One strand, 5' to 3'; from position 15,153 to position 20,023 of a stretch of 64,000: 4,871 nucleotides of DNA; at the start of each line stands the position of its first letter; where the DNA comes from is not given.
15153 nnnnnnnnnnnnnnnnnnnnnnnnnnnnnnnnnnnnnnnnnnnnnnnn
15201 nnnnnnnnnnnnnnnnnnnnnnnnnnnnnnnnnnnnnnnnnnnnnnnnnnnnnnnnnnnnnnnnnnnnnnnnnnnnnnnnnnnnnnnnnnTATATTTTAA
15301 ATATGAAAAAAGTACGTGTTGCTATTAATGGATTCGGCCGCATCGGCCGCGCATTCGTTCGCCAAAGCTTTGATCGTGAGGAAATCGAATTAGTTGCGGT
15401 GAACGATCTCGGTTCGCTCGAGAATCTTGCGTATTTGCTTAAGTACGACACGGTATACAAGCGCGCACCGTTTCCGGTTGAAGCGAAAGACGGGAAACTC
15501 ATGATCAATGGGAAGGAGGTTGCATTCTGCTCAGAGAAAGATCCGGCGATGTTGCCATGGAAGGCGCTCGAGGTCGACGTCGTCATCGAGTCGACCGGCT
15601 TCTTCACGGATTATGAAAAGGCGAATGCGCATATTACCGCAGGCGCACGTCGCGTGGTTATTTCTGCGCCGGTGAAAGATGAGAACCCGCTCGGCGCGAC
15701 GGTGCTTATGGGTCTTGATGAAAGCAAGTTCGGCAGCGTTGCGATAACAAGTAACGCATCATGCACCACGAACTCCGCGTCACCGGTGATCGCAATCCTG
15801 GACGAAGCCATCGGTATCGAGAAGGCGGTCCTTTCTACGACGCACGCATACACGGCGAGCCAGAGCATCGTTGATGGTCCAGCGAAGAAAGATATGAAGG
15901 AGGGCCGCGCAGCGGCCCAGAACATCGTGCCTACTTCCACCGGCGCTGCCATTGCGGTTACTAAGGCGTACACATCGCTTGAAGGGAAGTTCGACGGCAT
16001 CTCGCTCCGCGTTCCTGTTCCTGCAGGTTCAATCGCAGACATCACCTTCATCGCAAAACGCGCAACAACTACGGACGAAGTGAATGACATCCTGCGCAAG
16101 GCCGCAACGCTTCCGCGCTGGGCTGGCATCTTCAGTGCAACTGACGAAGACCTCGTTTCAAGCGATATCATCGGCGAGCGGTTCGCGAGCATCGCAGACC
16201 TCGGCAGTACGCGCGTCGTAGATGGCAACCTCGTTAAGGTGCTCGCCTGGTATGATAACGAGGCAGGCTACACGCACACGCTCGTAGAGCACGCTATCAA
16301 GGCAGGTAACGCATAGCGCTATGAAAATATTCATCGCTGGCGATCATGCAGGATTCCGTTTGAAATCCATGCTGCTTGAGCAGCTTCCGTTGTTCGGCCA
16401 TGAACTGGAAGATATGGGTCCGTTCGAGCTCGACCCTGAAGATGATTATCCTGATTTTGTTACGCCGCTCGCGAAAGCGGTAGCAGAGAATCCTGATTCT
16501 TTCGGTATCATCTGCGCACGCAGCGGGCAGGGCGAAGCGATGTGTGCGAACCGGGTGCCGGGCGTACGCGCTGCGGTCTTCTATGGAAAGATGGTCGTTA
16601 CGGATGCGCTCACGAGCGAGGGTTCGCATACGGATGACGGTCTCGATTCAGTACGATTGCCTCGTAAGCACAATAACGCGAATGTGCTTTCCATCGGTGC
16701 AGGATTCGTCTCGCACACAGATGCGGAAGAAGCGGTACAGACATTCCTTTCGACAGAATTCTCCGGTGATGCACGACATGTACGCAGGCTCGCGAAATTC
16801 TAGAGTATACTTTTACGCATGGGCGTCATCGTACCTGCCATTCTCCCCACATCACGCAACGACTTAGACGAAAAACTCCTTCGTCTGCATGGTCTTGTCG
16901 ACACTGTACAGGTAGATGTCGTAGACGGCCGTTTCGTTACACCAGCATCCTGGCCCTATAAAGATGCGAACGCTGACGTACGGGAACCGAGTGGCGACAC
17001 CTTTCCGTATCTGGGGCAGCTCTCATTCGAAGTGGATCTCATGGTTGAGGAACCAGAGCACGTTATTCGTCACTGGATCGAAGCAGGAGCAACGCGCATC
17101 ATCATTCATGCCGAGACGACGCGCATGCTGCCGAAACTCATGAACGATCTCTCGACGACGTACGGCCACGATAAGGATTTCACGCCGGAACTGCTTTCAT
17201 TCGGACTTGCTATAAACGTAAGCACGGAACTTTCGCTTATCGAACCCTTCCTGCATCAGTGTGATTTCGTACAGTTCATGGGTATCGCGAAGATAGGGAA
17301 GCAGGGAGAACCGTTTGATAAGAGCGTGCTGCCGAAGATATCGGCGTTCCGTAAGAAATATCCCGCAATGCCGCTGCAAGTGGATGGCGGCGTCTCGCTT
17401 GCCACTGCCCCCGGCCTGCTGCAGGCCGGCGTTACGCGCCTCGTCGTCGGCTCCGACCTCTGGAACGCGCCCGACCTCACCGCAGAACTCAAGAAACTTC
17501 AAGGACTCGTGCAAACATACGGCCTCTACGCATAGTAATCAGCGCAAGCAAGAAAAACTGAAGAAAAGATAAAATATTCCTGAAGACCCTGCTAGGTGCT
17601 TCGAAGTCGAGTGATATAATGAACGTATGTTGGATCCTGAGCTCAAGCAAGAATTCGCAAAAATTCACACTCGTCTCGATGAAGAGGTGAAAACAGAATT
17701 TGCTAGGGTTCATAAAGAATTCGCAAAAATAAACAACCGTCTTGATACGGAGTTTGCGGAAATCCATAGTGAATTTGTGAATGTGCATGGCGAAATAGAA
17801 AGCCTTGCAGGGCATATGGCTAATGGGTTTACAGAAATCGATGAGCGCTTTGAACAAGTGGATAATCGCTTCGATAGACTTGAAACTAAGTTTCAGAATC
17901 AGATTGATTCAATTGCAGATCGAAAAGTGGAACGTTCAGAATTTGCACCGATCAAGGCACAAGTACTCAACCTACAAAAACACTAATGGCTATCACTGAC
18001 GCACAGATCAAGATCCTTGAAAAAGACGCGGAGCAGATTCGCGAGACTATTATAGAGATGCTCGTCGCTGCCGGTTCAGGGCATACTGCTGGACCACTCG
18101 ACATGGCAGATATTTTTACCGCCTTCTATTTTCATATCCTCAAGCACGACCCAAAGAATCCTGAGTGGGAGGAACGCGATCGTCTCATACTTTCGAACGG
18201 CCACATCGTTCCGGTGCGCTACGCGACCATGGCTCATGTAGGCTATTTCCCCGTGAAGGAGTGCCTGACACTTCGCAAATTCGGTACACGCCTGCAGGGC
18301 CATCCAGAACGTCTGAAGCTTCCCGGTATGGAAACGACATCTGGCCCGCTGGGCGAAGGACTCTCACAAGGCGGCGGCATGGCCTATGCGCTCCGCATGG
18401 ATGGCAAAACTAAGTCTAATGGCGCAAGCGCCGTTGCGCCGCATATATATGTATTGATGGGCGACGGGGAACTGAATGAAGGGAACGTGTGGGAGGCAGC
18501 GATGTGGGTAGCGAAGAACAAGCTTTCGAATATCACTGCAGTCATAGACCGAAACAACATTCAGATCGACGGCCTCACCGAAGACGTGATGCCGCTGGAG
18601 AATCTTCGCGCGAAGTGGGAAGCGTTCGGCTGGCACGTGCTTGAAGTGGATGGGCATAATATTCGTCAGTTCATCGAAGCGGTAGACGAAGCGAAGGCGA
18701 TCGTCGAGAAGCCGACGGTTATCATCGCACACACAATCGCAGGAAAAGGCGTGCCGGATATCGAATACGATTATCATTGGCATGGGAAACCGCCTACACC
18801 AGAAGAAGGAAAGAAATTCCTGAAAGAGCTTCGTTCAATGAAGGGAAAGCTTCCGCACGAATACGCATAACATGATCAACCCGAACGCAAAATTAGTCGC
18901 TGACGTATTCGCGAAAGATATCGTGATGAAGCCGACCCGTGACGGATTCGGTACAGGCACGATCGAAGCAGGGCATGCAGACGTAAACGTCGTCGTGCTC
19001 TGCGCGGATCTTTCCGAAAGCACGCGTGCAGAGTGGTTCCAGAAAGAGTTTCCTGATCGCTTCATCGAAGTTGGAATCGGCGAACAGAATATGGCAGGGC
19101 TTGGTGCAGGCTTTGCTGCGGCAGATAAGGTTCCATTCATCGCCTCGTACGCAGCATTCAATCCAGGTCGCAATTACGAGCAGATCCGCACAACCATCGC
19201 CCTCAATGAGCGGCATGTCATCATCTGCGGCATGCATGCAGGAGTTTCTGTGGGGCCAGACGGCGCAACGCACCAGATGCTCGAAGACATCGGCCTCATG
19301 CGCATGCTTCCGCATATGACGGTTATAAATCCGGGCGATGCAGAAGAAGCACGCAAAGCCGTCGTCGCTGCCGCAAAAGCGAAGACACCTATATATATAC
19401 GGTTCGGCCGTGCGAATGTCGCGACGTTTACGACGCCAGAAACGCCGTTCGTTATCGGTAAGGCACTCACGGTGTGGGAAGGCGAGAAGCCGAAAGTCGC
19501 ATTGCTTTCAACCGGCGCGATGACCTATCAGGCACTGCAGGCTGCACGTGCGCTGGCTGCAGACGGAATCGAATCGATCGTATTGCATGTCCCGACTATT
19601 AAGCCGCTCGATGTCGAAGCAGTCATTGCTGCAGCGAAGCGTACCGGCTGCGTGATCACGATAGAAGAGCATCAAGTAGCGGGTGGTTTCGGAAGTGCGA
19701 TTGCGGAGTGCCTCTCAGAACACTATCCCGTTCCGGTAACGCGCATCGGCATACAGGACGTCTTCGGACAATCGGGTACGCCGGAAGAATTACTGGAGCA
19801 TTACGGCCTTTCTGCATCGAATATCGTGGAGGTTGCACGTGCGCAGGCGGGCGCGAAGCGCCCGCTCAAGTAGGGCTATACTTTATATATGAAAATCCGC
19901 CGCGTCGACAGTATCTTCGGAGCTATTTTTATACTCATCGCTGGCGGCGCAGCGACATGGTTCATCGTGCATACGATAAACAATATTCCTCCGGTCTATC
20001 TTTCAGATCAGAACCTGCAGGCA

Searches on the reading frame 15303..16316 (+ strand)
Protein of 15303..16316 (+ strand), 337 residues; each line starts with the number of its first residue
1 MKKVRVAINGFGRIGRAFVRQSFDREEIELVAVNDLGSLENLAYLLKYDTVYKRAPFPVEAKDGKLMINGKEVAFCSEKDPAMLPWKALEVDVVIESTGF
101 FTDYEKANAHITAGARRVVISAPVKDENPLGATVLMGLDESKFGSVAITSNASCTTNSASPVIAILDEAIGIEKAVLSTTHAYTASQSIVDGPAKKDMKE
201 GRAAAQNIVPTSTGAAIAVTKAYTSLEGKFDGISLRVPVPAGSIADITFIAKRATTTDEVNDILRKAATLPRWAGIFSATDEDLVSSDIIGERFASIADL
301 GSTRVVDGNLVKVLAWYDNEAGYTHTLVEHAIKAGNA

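Call 46: search_protein_families(library=pfam, proteins=[window:15303-16316:+])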
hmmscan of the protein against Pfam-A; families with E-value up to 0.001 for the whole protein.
window:15303-16316:+ (337 aa): 2 families
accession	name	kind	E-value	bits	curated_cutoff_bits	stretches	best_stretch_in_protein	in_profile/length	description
PF02800.25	Gp_dh_C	-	6e-51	172.6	24.4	1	161-317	3-158/158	Glyceraldehyde 3-phosphate dehydrogenase, C-terminal domain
PF00044.30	Gp_dh_N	-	7.6e-37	126.1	31.7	1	4-103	1-100/101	Glyceraldehyde 3-phosphate dehydrogenase, NAD binding domain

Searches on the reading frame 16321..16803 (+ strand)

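Call 46: search_protein_families(library=pfam, proteins=[window:16321-16803:+])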
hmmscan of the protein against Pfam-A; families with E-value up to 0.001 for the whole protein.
window:16321-16803:+ (160 aa): 1 family
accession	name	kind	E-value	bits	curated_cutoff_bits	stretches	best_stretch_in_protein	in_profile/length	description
PF02502.23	LacAB_rpiB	-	3.1e-36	124.8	24.7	2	3-89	1-86/138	Ribose/Galactose Isomerase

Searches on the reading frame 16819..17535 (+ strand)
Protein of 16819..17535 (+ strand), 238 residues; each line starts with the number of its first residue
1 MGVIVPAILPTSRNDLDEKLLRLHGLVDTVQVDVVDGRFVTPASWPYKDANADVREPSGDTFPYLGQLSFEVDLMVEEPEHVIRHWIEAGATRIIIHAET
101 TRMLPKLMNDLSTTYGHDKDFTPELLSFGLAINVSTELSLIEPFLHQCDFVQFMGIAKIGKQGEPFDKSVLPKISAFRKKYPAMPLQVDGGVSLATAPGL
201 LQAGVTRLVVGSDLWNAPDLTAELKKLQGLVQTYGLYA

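Call 46: search_protein_families(library=pfam, proteins=[window:16819-17535:+])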
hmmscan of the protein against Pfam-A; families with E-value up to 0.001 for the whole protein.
window:16819-17535:+ (238 aa): 2 families
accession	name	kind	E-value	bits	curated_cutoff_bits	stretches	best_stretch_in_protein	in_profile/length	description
PF00834.25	Ribul_P_3_epim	-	1.5e-25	90.2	21.1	1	4-214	2-197/198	Ribulose-phosphate 3 epimerase family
PF00977.27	His_biosynth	-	7.7e-05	22.7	23.6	0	180-226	71-117/228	Histidine biosynthesis protein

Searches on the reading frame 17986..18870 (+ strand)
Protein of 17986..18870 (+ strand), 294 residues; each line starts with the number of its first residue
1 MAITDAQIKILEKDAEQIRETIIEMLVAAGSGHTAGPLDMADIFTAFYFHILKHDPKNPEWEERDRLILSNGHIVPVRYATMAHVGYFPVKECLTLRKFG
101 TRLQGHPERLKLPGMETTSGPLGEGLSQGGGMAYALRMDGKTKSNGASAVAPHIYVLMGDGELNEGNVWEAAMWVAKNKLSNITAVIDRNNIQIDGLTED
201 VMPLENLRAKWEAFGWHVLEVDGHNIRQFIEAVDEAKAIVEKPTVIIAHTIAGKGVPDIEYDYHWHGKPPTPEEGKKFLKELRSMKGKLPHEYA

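Call 46: search_protein_families(library=pfam, proteins=[window:17986-18870:+])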
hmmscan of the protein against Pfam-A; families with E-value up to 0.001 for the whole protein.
window:17986-18870:+ (294 aa): 3 families
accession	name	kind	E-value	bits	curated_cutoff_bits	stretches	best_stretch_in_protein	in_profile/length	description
PF00456.26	Transketolase_N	-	1.4e-61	208.8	22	1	15-275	6-268/334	Transketolase, thiamine diphosphate binding domain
PF13292.11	DXP_synthase_N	-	4.8e-06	26.5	21.2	0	9-194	16-175/274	1-deoxy-D-xylulose-5-phosphate synthase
PF00676.26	E1_dh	-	0.00016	21.2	22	1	115-239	96-210/300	Dehydrogenase E1 component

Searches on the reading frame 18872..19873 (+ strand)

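Call 46: search_protein_families(library=pfam, proteins=[window:18872-19873:+])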
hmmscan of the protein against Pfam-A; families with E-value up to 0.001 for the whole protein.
window:18872-19873:+ (333 aa): 3 families
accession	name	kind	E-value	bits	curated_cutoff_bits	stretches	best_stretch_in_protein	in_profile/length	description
PF02779.29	Transket_pyr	-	5.1e-40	137.4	27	1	22-183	5-172/174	Transketolase, pyrimidine binding domain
PF02780.25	Transketolase_C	-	1.9e-31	109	25.9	1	204-318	7-124/124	Transketolase, C-terminal domain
PF22613.1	Transketolase_C_1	-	6.5e-06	26.8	27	1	205-313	10-112/113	Transketolase-like TK C-terminal domain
